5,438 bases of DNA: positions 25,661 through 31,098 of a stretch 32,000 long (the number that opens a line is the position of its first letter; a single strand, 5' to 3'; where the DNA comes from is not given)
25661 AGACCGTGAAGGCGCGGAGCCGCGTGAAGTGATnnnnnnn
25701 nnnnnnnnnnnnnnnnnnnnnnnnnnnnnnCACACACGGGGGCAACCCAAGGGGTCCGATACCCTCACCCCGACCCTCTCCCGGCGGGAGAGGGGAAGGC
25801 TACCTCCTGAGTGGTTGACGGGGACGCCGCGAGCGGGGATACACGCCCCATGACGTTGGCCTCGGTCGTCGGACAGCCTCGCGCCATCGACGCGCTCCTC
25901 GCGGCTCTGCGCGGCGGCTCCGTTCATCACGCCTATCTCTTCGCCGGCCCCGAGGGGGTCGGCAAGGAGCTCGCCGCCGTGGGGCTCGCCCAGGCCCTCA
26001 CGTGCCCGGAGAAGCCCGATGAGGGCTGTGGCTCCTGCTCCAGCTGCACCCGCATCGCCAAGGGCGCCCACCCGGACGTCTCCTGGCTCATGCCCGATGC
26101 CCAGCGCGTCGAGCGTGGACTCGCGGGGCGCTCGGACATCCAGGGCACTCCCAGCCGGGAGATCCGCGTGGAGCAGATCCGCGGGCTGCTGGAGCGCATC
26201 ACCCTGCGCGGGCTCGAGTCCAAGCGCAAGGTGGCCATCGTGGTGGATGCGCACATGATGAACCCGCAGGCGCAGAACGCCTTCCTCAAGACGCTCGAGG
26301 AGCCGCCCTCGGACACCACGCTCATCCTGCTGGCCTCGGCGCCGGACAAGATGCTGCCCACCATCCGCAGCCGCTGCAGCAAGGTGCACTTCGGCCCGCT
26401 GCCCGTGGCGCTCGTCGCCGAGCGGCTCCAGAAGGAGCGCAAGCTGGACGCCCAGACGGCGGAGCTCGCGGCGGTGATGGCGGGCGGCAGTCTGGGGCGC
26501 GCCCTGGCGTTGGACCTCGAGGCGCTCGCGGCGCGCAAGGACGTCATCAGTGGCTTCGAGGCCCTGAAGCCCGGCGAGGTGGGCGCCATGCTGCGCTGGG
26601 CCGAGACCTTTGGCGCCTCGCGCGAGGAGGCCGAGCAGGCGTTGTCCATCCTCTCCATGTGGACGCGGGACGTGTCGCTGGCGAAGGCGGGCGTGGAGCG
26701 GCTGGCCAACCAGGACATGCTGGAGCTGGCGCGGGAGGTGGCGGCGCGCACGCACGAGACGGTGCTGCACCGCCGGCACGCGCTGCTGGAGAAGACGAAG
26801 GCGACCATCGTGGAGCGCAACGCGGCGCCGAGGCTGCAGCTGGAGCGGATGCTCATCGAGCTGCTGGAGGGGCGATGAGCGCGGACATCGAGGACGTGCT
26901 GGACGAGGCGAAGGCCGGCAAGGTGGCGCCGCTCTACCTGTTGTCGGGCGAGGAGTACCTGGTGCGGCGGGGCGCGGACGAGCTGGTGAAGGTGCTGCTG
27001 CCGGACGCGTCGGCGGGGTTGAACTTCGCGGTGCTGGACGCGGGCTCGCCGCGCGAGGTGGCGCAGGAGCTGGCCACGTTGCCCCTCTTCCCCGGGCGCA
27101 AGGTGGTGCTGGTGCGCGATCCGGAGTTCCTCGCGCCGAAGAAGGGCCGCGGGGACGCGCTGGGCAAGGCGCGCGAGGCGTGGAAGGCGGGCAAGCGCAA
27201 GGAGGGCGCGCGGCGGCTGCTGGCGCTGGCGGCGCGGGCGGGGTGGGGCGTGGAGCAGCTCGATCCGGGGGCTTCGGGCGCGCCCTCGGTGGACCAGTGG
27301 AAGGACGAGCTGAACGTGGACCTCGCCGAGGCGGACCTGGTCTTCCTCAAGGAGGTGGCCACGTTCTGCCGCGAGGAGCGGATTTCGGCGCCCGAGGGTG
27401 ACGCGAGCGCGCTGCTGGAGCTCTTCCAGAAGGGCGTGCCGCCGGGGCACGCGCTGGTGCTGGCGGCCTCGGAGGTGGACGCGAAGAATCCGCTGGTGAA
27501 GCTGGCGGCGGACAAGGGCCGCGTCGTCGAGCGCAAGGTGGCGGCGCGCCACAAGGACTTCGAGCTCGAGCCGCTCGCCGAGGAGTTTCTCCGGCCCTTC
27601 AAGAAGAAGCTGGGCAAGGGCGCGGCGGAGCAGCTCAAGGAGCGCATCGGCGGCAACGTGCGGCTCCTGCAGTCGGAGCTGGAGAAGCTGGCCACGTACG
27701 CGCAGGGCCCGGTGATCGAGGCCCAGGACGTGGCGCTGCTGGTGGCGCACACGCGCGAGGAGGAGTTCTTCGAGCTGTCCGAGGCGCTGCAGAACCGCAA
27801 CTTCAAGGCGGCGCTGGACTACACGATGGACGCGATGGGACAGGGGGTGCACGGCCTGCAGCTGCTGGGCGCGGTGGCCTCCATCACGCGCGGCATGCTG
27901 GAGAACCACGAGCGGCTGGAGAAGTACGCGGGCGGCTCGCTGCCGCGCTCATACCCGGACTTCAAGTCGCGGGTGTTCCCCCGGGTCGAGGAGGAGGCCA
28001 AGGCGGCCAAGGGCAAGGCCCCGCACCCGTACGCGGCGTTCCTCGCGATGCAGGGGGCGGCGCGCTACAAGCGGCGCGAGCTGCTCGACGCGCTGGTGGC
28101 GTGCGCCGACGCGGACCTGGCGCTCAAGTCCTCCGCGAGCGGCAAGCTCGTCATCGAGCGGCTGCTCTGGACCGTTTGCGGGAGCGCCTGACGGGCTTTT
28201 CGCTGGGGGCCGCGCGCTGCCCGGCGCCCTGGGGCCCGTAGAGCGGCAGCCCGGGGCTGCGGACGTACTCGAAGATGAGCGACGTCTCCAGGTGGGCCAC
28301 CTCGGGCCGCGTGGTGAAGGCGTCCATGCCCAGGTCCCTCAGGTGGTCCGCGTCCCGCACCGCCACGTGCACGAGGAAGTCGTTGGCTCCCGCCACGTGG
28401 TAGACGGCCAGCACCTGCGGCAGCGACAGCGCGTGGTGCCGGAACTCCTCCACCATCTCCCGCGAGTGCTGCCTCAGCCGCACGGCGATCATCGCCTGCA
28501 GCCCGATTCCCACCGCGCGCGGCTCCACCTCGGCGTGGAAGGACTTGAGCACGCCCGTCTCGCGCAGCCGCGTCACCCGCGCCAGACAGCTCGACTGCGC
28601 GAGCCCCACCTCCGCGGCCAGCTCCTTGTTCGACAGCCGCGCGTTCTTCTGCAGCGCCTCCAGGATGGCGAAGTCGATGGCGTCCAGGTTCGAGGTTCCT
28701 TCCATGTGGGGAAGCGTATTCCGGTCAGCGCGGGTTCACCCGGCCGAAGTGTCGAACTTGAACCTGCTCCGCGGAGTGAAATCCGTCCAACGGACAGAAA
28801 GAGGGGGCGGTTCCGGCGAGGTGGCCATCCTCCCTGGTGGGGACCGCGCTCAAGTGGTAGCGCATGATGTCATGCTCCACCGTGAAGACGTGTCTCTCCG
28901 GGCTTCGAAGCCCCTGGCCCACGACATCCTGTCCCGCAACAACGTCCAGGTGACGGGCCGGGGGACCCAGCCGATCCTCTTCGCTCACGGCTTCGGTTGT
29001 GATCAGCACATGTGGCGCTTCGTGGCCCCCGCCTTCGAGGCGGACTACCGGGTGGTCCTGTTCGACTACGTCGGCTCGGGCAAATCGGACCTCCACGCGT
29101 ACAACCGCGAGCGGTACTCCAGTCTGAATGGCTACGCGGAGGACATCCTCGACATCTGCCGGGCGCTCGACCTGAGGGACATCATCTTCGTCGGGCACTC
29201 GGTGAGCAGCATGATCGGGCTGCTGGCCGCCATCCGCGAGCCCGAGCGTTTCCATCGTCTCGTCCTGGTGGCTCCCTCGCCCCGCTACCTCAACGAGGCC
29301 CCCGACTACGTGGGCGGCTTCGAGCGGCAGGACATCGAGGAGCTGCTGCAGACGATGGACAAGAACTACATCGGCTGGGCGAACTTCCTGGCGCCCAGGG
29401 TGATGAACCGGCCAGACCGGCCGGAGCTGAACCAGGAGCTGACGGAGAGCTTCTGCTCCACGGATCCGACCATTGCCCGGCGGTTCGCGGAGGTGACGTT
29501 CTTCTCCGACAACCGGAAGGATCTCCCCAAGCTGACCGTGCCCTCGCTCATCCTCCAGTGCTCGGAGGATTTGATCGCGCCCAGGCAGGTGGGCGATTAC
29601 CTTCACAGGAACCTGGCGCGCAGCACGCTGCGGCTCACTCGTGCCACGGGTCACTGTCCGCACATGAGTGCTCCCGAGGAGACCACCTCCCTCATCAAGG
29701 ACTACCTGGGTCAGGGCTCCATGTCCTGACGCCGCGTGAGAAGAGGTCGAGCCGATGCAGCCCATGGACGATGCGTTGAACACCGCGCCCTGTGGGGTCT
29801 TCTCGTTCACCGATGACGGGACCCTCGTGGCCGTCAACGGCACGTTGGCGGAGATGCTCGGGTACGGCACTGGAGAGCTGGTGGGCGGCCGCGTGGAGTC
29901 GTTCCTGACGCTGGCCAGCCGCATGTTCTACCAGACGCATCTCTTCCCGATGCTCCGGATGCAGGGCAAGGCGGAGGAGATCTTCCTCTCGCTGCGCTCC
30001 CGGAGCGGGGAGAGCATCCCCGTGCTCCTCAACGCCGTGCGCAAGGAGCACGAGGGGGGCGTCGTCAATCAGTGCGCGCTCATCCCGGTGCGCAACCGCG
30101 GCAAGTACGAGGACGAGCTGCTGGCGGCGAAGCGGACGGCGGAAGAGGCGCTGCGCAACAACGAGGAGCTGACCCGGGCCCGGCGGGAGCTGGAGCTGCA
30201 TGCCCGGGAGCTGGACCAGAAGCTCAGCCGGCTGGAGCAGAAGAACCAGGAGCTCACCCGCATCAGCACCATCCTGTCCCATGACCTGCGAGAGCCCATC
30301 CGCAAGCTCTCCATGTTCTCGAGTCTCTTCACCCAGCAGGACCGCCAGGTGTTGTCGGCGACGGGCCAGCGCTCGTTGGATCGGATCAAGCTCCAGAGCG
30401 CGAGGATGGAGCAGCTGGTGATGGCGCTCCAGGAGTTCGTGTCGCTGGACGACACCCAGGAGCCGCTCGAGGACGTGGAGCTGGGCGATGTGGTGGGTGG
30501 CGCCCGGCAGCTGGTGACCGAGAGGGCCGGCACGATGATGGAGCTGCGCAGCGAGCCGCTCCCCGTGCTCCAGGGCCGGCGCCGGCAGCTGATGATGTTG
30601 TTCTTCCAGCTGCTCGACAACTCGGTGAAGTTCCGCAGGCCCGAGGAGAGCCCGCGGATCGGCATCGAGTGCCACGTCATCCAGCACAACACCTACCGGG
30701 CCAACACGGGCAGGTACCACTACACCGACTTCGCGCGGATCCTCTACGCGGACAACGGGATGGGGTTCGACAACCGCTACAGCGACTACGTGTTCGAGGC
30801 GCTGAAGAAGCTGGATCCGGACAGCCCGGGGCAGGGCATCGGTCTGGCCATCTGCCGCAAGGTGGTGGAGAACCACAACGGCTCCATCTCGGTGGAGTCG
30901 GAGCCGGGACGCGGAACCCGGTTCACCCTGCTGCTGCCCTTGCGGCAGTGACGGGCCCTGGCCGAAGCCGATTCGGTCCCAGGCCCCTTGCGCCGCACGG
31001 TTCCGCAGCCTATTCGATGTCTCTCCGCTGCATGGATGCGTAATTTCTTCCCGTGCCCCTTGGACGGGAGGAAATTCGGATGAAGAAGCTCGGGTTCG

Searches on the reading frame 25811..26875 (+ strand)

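Call 55: search_protein_families(library=pfam, proteins=[window:25811-26875:+], max_evalue=0.001)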
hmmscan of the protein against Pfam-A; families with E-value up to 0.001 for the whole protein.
window:25811-26875:+ (355 aa): 3 families
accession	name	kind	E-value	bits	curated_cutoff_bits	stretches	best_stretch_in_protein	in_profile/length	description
PF13177.12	DNA_pol3_delta2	-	5e-50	170.1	27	1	21-197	1-160/161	DNA polymerase III, delta subunit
PF09115.15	DNApol3-delta_C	-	3.1e-06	28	21.7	1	238-351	3-115/117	DNA polymerase III, delta subunit, C terminal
PF00004.35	AAA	-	0.0007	20.5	21.2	0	43-193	2-127/131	ATPase family associated with various cellular activities (AAA)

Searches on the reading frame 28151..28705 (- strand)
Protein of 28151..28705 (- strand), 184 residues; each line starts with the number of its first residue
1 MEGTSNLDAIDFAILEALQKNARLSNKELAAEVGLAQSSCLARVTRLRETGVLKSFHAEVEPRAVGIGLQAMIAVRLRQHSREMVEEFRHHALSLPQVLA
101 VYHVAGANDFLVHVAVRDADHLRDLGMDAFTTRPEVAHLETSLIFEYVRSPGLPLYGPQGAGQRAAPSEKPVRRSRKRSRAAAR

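Call 55: search_protein_families(library=pfam, proteins=[window:28151-28705:-], max_evalue=0.001)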
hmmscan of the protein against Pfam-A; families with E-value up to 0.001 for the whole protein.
window:28151-28705:- (184 aa): 4 families
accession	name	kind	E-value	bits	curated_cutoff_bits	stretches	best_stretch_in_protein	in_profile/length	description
PF13412.12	HTH_24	-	8.9e-17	60.8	21.9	1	7-54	1-48/48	Winged helix-turn-helix DNA-binding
PF13404.12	HTH_AsnC-type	-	1.2e-16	60.7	27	1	7-48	1-42/42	AsnC-type helix-turn-helix domain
PF01037.27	AsnC_trans_reg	-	4.8e-14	52.5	25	1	74-146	2-72/73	Lrp/AsnC ligand binding domain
PF09339.16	HTH_IclR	-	0.00049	20.3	22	0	12-53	6-48/52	IclR helix-turn-helix domain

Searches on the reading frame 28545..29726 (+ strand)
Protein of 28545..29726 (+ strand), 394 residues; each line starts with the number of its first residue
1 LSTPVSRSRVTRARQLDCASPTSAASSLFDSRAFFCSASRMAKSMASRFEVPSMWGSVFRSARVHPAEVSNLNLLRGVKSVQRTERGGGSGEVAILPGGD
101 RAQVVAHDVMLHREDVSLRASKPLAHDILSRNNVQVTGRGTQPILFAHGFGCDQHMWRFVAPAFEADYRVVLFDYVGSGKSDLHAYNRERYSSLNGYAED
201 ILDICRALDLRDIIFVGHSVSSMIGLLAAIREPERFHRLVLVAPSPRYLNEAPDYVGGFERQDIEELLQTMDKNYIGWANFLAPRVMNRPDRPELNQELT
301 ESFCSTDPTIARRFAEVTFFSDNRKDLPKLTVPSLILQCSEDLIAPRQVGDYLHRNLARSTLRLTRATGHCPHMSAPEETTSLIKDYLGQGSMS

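Call 55: search_protein_families(library=pfam, proteins=[window:28545-29726:+], max_evalue=0.001)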
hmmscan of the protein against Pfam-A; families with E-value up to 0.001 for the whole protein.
window:28545-29726:+ (394 aa): 3 families
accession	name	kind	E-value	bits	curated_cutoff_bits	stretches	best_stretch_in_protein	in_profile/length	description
PF00561.26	Abhydrolase_1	-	1.5e-23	84.2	25.8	1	143-376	2-244/245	alpha/beta hydrolase fold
PF12697.13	Abhydrolase_6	-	1.8e-22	81.5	26.3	1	144-380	1-214/217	Alpha/beta hydrolase family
PF12146.15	Hydrolase_4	-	5.9e-13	49.1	27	1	144-364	7-224/239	Serine aminopeptidase, S33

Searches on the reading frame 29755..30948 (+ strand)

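Call 55: search_protein_families(library=pfam, proteins=[window:29755-30948:+], max_evalue=0.001)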
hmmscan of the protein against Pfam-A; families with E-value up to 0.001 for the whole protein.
window:29755-30948:+ (398 aa): 6 families
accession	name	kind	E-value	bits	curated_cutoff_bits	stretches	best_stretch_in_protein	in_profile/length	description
PF02518.31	HATPase_c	-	5.2e-18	65.9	26.4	1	276-397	3-110/111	Histidine kinase-, DNA gyrase B-, and HSP90-like ATPase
PF13426.13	PAS_9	-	2.2e-07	31.5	27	1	12-108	1-95/103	PAS domain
PF00512.31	HisKA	-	8.2e-06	26.2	26.9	1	169-232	4-64/66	His Kinase A (phospho-acceptor) domain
PF00989.32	PAS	-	0.0001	22.7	22.6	1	6-103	5-102/113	PAS fold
PF08448.16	PAS_4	-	0.00031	21.4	23.1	0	8-61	1-54/110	PAS fold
PF13188.13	PAS_8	-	0.00051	20.3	21.8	0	7-47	6-47/65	PAS domain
